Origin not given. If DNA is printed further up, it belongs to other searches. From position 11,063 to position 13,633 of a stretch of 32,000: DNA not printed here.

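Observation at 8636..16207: Orphan PilM-PilN fusion operon with two giant PilO-like partners: candidate undescribed envelope platform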

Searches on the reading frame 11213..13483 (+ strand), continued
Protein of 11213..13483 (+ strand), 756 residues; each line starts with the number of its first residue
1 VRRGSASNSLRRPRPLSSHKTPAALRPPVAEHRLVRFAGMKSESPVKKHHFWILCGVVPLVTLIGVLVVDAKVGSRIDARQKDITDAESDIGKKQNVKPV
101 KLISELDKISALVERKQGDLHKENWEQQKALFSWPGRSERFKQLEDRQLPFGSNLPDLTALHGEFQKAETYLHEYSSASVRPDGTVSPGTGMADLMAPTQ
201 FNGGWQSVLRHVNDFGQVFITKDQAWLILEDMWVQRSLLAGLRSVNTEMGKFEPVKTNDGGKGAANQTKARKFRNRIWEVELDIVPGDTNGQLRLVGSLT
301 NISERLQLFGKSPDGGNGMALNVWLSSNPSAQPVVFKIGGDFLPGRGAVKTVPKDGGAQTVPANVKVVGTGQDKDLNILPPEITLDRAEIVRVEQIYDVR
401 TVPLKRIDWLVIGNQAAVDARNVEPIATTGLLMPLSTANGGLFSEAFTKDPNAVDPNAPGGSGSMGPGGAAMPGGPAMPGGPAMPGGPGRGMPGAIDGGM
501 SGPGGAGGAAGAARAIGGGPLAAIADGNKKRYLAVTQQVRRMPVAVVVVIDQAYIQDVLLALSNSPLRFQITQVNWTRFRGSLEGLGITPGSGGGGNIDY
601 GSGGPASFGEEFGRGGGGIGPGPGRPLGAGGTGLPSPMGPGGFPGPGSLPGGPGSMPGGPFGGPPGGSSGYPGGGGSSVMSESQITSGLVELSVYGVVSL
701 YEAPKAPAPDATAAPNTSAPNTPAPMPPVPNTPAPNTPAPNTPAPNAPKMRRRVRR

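Call 48: search_protein_families(library=pfam, alignment_id=A1, max_evalue=1)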
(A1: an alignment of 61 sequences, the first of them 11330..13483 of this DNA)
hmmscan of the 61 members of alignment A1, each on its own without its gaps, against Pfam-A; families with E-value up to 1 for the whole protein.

A. member 1, window:11330-13483:+ (717 aa): 0 families

B. families by the number of members that match (of 61 scanned): 17 families
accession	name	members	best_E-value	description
PF15559.11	DUF4660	2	0.0052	Domain of unknown function (DUF4660)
PF16326.10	ABC_tran_CTD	2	0.14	ABC transporter C-terminal domain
PF13400.11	Tad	2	0.16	Putative Flp pilus-assembly TadE/G-like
PF08285.16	DPM3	2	0.21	Dolichol-phosphate mannosyltransferase subunit 3 (DPM3)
PF06881.16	Elongin_A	1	0.053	RNA polymerase II transcription factor SIII (Elongin) subunit A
PF03931.21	Skp1_POZ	1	0.098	Skp1 family, tetramerisation domain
PF09911.14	DUF2140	1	0.11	Uncharacterized protein conserved in bacteria (DUF2140)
PF23957.1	DUF7286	1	0.11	Family of unknown function (DUF7286)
PF06897.17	DUF1269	1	0.11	Protein of unknown function (DUF1269)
PF21150.2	YebU_pre-PUA_dom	1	0.14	Ribosomal RNA small subunit methyltransferase F, pre-PUA domain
PF01349.22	Flavi_NS4B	1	0.16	Flavivirus non-structural protein NS4B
PF15604.11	Ntox15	1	0.19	Novel toxin 15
PF19057.6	PH_19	1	0.19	PH domain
PF05836.17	Chorion_S16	1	0.2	Chorion protein S16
PF05961.16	Chordopox_A13L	1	0.2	Chordopoxvirus A13L protein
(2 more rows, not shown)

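Call 68: search_protein_families(library=ncbifam, alignment_id=A1, max_evalue=1)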
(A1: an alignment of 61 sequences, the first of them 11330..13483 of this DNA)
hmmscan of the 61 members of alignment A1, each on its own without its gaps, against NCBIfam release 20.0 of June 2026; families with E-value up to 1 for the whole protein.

A. member 1, window:11330-13483:+ (717 aa): 0 families

B. families by the number of members that match (of 61 scanned): 20 families
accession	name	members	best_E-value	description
NF006611.0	PRK09173.1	4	0.02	F0F1 ATP synthase subunit B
NF011045.0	PRK14475.1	3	0.0038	F0F1 ATP synthase subunit B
NF038244.1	pheromon_TrpTrp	3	0.17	quorum-sensing system DWW-type pheromone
NF045939.1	MHJ_0274_fam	2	0.057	MHJ_0274 family protein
NF009501.0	PRK12861.1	2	0.12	NADP-dependent malic enzyme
NF033761.1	gliding_GltJ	2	0.37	adventurous gliding motility protein GltJ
NF041708.1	RiPP_phane_HaaA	1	0.0061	HaaA family cyclophane-containing RiPP peptide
NF006293.0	PRK08476.1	1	0.043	F0F1 ATP synthase subunit B'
NF050013.1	HpsJ_like_A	1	0.043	HpsJ-like protein, cyanoexosortase A-associated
NF000157.1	fusid_est_FusH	1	0.062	fusidic acid esterase FusH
NF008918.0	PRK12280.1-1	1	0.099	50S ribosomal protein L23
TIGR02070.1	mono_pep_trsgly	1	0.11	monofunctional biosynthetic peptidoglycan transglycosylase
NF038287.2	Amuc_1100_fam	1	0.12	Amuc_1100 family pilus-like protein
NF003428.0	PRK04923.1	1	0.14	ribose-phosphate diphosphokinase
TIGR01165.1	cbiN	1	0.14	cobalt ECF transporter S component CbiN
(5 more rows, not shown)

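Call 90: search_protein_families(library=ncbifam, proteins=[L003:12107-14440:+, L004:12436-14721:+], max_evalue=1)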
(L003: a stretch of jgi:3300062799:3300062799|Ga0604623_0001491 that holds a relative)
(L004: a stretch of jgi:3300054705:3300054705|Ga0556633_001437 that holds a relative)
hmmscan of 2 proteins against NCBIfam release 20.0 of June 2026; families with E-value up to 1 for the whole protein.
L003:12107-14440:+ (777 aa): 0 families

L004:12436-14721:+ (761 aa): 0 families
